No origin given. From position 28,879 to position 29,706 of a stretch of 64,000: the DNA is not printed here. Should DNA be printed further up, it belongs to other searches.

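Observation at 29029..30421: Adaptor plus small membrane protein preceding the Tle1-like gene: atypical gene order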

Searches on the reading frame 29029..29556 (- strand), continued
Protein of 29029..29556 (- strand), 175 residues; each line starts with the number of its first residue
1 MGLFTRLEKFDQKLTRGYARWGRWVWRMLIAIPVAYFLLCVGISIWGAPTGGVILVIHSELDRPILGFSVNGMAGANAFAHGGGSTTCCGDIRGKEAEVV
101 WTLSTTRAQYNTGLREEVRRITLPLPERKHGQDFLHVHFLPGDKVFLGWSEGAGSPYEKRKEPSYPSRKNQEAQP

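Call 40: fold_search(model_id=the predicted structure, library=afdb50)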
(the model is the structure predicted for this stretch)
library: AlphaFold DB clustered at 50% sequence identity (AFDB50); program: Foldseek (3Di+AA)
matches with E <= 10: 1044; with E <= 0.001: 234
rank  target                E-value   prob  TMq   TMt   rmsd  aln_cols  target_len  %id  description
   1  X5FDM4                4.2e-26  1.00  0.63  0.16   9.4       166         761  100  DNA 3'-5' helicase [Escherichia coli]
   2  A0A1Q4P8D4            1.5e-21  1.00  0.72  0.69   6.8       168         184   69  DUF3304 domain-containing protein [Escherichia coli]
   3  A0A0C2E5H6            4.4e-21  1.00  0.71  0.49   6.1       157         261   66  DUF3304 domain-containing protein [Escherichia coli]
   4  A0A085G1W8            1.5e-19  1.00  0.78  0.82   3.9       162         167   60  DUF3304 domain-containing protein [Buttiauxella agrestis ATCC 33320]
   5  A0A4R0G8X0            5.3e-18  1.00  0.71  0.67   6.2       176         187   54  DUF3304 domain-containing protein [Enterobacter wuhouensis]
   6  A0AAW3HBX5            7.4e-18  1.00  0.74  0.78   5.3       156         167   52  DUF3304 domain-containing protein [Enterobacter chengduensis]
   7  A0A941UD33            2.3e-17  1.00  0.70  0.63   6.6       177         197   54  DUF3304 domain-containing protein
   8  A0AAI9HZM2            5.3e-17  1.00  0.69  0.68   3.9       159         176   47  DUF3304 domain-containing protein [Providencia stuartii]
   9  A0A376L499            2.5e-16  1.00  0.58  0.76   4.4       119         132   68  Protein of uncharacterized function (DUF3304) [Escherichia coli]
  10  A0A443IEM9            6.3e-16  1.00  0.65  0.79   3.6       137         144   58  DUF3304 domain-containing protein (Fragment) [[Pantoea] beijingensis]
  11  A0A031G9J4            2.6e-13  1.00  0.59  0.58   7.0       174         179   36  Lipoprotein
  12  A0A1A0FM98            4.0e-13  1.00  0.58  0.65   4.3       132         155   40  DUF3304 domain-containing protein
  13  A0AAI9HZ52            5.9e-13  1.00  0.57  0.59   6.9       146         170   40  DUF3304 domain-containing protein [Providencia stuartii]
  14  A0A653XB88            1.4e-12  1.00  0.58  0.62   6.8       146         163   40  DUF3304 domain-containing protein
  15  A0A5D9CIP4            1.5e-12  1.00  0.56  0.81   1.7       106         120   45  DUF3304 domain-containing protein [Halomonas eurihalina]
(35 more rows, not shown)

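Call 50: profile_search(alignment_id=A2)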
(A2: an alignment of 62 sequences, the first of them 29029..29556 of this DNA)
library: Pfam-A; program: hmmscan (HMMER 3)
A. the first sequence (175 residues): domains with independent E <= 10: 1; with E <= 0.001: 1
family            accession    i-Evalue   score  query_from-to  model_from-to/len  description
DUF3304           PF11745.13    3.7e-05    24.5      63-145         6-95/97  Protein of unknown function (DUF3304)
B. every sequence of the alignment scanned on its own (62 sequences): families by number of members that match
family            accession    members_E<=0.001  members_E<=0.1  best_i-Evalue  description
DUF3304           PF11745.13                61              62        4.2e-08  Protein of unknown function (DUF3304)
FTCD_C            PF04961.17                 0               6        3.4e-03  Formiminotransferase-cyclodeaminase
DUF6578           PF20218.3                  0               3        6.7e-02  Family of unknown function (DUF6578)

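Call 63: search_protein_families(proteins=[L039:5893-7401:+, L039:7398-8711:+, L039:5001-5555:+], library=ncbifam, max_evalue=0.01)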
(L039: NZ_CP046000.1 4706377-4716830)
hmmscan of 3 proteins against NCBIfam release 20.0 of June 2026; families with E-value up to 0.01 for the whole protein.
L039:5893-7401:+ (502 aa): 0 families

L039:7398-8711:+ (437 aa): 0 families

L039:5001-5555:+ (184 aa): 1 family
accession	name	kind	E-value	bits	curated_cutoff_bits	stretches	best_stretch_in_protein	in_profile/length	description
NF053804.1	Tli1a_fam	hypoth_equivalog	0.00051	20.1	110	0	62-93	24-55/155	Tli1a family immunity protein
